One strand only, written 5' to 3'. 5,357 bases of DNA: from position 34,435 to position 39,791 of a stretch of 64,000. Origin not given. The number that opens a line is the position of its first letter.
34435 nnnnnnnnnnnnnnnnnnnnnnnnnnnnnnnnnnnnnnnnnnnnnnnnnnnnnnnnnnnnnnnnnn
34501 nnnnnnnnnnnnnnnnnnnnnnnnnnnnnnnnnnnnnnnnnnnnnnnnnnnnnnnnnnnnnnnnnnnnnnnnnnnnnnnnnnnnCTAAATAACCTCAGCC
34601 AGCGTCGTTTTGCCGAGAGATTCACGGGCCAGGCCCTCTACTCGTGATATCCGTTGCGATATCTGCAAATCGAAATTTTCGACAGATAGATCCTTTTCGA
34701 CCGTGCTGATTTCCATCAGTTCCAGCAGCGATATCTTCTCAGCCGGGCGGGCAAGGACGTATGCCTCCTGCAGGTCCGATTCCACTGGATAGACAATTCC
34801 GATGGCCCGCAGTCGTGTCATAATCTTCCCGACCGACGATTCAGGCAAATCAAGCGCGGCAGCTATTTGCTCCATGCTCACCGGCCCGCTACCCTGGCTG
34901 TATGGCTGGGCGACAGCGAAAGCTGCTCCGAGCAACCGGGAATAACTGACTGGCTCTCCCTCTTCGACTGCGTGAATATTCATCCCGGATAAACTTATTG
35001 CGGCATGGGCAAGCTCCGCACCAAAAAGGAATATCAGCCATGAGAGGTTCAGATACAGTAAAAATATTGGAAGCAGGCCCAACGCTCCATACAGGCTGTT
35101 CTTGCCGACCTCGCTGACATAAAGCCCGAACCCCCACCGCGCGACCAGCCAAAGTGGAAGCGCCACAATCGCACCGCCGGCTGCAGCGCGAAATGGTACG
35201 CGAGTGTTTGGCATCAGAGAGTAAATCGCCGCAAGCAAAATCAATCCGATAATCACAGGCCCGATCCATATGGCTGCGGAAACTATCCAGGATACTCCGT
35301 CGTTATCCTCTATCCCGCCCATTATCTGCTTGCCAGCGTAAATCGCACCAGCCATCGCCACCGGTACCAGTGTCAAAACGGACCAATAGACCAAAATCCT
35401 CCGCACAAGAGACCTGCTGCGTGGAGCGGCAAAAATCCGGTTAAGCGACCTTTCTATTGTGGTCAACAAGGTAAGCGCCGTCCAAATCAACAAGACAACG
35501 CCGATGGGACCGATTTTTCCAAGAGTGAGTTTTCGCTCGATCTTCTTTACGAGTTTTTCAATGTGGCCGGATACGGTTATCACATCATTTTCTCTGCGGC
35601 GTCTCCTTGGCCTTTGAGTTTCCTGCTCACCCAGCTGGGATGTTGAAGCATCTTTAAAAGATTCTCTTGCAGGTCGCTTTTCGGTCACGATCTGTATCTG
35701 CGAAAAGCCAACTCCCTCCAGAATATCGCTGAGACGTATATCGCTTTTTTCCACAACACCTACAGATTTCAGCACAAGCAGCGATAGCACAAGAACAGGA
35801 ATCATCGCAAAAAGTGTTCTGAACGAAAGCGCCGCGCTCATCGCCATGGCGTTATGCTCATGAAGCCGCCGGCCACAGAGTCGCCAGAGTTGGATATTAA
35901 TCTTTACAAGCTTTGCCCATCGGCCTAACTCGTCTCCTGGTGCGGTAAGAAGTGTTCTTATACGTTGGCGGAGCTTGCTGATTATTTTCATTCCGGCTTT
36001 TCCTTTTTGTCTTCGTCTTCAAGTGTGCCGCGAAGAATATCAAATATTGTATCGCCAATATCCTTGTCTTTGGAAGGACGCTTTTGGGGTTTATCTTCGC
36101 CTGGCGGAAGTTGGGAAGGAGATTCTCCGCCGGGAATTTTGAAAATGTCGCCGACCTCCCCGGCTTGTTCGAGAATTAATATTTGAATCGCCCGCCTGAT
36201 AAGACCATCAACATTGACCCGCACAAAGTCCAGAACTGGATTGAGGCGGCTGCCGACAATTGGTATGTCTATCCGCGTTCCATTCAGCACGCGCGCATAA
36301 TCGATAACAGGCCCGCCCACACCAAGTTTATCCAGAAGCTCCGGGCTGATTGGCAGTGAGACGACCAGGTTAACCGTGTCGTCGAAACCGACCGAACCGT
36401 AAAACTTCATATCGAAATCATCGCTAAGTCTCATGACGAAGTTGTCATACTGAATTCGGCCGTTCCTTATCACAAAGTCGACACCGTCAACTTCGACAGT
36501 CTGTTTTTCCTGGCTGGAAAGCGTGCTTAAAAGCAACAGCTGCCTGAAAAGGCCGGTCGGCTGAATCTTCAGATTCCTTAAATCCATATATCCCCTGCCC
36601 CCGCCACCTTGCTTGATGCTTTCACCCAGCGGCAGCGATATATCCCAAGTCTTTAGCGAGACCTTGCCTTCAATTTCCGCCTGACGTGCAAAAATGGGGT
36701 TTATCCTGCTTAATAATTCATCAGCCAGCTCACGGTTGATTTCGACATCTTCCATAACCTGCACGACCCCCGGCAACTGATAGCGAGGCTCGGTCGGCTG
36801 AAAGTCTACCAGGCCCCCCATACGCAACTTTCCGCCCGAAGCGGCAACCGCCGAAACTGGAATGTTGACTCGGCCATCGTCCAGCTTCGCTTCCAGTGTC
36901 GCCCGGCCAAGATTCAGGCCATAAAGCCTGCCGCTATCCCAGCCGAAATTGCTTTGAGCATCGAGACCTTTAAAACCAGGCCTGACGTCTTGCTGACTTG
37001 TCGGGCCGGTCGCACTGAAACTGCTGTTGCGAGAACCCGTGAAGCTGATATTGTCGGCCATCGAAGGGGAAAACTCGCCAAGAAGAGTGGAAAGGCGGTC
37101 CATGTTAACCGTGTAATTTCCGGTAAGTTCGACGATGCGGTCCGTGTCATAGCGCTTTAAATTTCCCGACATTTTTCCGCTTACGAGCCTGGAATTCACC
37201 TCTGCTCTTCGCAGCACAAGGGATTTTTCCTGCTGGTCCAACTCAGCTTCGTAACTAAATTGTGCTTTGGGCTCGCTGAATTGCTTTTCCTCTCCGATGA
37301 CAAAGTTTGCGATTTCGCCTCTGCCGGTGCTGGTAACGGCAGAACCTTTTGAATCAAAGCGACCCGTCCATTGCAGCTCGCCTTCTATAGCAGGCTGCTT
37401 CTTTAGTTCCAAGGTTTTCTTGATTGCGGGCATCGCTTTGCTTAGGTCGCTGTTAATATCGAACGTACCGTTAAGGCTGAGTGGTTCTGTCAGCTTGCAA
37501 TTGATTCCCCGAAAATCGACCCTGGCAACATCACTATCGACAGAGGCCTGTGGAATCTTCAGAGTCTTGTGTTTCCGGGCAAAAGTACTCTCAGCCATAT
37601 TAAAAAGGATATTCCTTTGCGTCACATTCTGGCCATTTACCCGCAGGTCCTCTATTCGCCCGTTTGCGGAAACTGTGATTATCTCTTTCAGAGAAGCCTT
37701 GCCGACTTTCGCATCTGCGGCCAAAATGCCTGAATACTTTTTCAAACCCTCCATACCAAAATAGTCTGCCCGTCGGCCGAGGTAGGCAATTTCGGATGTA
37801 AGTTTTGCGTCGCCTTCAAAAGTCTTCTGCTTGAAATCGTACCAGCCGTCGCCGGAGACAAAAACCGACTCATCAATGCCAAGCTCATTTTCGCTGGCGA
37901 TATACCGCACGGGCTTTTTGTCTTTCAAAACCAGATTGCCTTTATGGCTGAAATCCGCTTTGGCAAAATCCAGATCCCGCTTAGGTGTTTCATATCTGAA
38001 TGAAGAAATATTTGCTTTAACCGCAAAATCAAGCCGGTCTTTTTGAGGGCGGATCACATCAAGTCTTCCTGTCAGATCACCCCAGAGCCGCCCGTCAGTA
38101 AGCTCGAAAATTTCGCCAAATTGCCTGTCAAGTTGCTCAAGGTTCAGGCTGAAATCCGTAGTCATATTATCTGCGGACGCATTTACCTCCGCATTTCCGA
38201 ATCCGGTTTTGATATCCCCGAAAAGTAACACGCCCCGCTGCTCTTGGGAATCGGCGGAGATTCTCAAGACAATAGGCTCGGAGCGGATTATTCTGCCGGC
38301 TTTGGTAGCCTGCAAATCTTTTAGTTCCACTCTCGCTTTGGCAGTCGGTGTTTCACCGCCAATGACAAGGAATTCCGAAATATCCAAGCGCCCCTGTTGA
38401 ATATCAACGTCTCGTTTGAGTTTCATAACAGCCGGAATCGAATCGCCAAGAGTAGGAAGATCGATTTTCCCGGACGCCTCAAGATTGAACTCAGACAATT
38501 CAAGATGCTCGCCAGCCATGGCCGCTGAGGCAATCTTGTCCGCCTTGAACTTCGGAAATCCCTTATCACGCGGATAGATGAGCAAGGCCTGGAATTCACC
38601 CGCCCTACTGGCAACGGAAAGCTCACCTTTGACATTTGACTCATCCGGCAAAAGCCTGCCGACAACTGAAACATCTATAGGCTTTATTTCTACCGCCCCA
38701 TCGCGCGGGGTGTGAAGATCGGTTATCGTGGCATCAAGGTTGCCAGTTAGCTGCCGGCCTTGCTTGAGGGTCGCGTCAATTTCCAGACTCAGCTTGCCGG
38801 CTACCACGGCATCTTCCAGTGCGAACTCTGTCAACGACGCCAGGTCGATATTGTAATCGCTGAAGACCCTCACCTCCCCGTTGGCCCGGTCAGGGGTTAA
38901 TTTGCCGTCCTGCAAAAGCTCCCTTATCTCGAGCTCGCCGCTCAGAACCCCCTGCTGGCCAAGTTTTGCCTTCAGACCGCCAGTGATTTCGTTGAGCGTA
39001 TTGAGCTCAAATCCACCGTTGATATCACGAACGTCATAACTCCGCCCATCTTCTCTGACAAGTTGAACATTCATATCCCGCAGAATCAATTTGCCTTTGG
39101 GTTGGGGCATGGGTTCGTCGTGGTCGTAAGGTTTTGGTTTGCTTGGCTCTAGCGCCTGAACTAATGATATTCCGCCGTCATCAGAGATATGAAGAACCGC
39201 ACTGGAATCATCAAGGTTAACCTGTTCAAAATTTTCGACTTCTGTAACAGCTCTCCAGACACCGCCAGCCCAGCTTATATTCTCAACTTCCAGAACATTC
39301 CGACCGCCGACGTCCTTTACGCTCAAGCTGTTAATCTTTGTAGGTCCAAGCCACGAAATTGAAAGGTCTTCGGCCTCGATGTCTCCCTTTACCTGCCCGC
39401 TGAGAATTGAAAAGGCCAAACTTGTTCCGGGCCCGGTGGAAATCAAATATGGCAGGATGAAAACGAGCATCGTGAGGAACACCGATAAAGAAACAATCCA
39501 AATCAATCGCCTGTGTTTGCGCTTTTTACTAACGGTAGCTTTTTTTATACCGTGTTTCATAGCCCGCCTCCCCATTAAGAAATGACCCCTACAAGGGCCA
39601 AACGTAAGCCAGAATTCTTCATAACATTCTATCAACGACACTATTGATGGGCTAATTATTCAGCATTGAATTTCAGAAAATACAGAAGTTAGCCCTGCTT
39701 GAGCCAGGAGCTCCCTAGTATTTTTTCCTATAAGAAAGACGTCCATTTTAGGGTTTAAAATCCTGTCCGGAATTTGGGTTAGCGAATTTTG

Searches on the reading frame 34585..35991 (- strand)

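Call 74: search_protein_families(library=pfam, proteins=[window:34585-35991:-])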
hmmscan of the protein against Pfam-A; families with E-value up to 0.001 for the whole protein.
window:34585-35991:- (468 aa): 2 families
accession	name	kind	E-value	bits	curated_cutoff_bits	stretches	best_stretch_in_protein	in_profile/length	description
PF03631.20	Virul_fac_BrkB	-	1.7e-44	152.9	33.7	2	146-330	62-254/259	Virulence factor BrkB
PF02082.26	Rrf2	-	6.6e-07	30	30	1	367-437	20-87/132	Iron-dependent Transcriptional regulator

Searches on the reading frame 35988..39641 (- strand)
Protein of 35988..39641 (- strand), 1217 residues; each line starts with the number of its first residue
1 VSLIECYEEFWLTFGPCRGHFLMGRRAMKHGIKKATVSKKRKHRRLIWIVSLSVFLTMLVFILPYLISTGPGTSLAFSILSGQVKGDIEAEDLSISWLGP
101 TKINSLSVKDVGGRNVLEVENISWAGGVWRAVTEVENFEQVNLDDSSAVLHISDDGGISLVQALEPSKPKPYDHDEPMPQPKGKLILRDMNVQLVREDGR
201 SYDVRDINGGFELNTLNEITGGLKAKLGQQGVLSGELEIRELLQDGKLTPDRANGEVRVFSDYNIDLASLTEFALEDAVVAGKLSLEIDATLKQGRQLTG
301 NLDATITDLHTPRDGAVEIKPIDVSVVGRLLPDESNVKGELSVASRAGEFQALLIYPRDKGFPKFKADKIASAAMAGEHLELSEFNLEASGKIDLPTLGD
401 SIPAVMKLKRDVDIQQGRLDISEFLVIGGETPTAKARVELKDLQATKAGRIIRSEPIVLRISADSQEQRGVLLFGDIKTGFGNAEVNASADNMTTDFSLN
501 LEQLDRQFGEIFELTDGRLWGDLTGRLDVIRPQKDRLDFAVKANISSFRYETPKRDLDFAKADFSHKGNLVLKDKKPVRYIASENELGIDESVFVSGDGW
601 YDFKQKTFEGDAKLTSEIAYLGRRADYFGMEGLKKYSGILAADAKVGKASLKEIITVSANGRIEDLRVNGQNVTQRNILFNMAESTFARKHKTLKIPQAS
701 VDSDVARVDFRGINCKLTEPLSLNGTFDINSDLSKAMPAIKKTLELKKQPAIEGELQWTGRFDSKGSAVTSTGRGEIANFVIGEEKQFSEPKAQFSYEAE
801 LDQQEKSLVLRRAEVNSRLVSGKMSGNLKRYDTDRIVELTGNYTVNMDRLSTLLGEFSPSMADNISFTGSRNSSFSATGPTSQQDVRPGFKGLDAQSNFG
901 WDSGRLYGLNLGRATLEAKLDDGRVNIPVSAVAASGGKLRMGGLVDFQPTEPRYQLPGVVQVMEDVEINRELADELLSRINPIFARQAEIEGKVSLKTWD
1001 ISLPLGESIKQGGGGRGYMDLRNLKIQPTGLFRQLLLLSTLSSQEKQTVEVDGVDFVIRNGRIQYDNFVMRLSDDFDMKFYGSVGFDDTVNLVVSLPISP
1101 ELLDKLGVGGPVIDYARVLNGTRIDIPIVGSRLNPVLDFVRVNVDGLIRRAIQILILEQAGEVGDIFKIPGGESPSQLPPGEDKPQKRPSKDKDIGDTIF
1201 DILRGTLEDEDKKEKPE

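Call 74: search_protein_families(library=pfam, proteins=[window:35988-39641:-])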
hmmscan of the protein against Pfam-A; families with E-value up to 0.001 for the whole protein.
window:35988-39641:- (1217 aa): 1 family
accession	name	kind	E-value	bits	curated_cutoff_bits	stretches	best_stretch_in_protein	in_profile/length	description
PF05359.17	DUF748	-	2.9e-05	22.8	50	1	36-312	8-278/1037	Domain of Unknown Function (DUF748)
